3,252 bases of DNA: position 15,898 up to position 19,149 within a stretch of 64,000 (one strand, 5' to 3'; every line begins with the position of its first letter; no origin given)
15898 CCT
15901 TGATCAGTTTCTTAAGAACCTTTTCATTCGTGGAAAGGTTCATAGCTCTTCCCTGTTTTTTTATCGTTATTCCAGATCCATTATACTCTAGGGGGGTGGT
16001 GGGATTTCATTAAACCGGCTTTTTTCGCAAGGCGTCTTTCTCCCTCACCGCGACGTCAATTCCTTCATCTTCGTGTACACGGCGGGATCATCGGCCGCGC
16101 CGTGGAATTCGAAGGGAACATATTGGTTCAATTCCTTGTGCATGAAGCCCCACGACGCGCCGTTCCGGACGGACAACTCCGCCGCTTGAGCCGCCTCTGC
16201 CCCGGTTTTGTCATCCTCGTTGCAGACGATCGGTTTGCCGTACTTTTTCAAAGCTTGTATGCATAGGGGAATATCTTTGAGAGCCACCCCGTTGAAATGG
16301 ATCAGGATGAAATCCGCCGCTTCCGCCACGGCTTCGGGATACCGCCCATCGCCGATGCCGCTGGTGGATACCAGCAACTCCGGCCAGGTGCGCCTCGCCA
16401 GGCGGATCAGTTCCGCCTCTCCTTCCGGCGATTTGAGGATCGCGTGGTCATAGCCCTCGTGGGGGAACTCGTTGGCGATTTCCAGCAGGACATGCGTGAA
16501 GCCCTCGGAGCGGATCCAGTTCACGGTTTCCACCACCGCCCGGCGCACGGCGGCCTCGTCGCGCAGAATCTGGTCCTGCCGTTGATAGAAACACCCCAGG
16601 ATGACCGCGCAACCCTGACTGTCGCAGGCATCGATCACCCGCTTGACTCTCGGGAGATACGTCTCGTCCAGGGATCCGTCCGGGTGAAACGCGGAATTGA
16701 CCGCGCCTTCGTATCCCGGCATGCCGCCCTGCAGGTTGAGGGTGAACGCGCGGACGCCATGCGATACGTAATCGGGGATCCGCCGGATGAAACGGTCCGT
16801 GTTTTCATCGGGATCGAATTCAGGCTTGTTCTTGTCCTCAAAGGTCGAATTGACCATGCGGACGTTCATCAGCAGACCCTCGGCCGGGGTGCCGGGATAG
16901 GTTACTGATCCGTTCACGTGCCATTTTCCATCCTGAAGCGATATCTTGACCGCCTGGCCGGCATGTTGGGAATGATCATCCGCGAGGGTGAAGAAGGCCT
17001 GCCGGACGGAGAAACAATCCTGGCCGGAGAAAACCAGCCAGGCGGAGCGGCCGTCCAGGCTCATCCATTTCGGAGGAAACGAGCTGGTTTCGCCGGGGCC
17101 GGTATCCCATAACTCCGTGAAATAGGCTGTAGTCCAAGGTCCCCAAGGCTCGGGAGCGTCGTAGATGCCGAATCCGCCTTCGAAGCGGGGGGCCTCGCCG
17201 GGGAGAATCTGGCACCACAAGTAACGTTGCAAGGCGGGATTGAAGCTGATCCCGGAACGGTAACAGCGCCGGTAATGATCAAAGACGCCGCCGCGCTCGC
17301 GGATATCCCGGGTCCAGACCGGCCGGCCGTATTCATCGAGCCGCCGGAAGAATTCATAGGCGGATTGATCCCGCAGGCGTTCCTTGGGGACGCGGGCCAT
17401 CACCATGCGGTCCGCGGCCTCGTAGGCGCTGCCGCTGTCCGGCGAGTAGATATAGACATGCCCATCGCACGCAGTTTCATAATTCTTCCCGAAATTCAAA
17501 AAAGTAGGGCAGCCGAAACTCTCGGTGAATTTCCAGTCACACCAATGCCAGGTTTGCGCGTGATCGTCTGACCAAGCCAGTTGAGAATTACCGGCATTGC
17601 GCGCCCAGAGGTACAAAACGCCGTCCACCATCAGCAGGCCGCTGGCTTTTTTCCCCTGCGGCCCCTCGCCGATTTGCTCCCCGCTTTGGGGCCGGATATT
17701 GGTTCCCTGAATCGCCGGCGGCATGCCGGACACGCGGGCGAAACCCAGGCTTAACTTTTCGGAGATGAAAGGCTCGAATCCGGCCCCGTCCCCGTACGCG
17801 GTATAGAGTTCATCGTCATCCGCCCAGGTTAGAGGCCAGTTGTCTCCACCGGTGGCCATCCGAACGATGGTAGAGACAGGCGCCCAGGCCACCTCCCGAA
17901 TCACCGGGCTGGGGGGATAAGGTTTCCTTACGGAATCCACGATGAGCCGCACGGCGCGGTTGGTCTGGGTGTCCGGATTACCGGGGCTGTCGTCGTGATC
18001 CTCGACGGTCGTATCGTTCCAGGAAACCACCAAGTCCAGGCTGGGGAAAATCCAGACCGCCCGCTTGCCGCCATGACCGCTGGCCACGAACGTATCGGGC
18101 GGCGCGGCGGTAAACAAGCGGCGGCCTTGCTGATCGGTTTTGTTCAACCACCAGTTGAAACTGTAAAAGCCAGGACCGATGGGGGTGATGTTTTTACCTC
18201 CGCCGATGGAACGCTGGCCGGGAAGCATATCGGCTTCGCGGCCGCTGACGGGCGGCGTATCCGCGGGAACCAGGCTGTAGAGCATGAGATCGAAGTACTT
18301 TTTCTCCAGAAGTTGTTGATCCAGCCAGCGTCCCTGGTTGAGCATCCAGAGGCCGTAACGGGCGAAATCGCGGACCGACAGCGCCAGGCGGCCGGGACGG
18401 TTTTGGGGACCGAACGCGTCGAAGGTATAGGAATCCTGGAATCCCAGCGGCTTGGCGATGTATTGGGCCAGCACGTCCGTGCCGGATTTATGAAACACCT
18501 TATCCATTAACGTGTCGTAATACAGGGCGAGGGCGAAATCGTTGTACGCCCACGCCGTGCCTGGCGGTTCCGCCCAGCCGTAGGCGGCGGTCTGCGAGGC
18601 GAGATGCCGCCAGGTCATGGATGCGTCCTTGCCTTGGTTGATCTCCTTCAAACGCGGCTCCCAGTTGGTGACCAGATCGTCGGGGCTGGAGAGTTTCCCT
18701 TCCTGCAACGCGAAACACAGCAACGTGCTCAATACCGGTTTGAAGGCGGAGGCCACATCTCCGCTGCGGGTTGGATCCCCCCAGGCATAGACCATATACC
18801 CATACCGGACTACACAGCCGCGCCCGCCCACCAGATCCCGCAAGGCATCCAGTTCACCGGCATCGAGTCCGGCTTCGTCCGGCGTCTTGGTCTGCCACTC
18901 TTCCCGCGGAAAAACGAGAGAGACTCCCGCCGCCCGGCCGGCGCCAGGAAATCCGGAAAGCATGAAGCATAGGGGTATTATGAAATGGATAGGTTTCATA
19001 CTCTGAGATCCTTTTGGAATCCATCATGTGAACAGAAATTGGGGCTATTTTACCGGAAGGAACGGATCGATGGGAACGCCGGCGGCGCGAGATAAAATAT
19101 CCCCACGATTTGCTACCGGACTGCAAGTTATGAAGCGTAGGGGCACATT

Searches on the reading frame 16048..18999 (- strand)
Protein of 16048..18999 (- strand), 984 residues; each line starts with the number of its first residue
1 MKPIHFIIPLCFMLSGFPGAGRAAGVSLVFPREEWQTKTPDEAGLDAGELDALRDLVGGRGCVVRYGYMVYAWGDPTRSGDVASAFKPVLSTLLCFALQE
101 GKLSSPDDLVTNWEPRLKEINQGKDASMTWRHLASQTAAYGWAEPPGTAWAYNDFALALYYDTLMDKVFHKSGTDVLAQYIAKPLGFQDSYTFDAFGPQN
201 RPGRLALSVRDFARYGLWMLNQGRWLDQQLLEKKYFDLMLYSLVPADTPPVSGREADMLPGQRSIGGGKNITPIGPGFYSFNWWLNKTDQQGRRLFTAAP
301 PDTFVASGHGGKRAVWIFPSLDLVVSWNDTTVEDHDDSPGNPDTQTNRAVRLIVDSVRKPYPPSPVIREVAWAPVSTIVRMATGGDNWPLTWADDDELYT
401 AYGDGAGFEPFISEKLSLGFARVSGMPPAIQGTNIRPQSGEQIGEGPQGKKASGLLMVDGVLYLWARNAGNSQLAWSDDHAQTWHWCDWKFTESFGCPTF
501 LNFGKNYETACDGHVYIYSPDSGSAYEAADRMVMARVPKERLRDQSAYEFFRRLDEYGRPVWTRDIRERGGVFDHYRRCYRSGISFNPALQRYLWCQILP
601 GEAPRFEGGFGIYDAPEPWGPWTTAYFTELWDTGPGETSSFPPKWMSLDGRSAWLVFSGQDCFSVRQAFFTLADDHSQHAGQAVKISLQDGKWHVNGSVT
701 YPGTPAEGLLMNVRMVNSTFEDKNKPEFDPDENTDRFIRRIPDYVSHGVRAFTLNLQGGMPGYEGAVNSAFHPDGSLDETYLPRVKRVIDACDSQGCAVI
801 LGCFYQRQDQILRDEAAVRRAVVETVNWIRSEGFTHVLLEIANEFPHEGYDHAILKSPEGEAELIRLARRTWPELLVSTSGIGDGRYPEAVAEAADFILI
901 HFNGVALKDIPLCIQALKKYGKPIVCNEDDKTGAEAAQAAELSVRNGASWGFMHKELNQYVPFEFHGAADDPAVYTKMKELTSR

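Call 45: search_protein_families(library=pfam, proteins=[window:16048-18999:-], max_evalue=0.01)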
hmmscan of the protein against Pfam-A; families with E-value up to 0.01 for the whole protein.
window:16048-18999:- (984 aa): 2 families
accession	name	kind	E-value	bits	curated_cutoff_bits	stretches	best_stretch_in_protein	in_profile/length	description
PF00144.29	Beta-lactamase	-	6.4e-13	49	27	1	81-326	51-305/329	Beta-lactamase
PF13810.12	DUF4185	-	2.7e-06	27.3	39.5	1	471-593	126-240/309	Domain of unknown function (DUF4185)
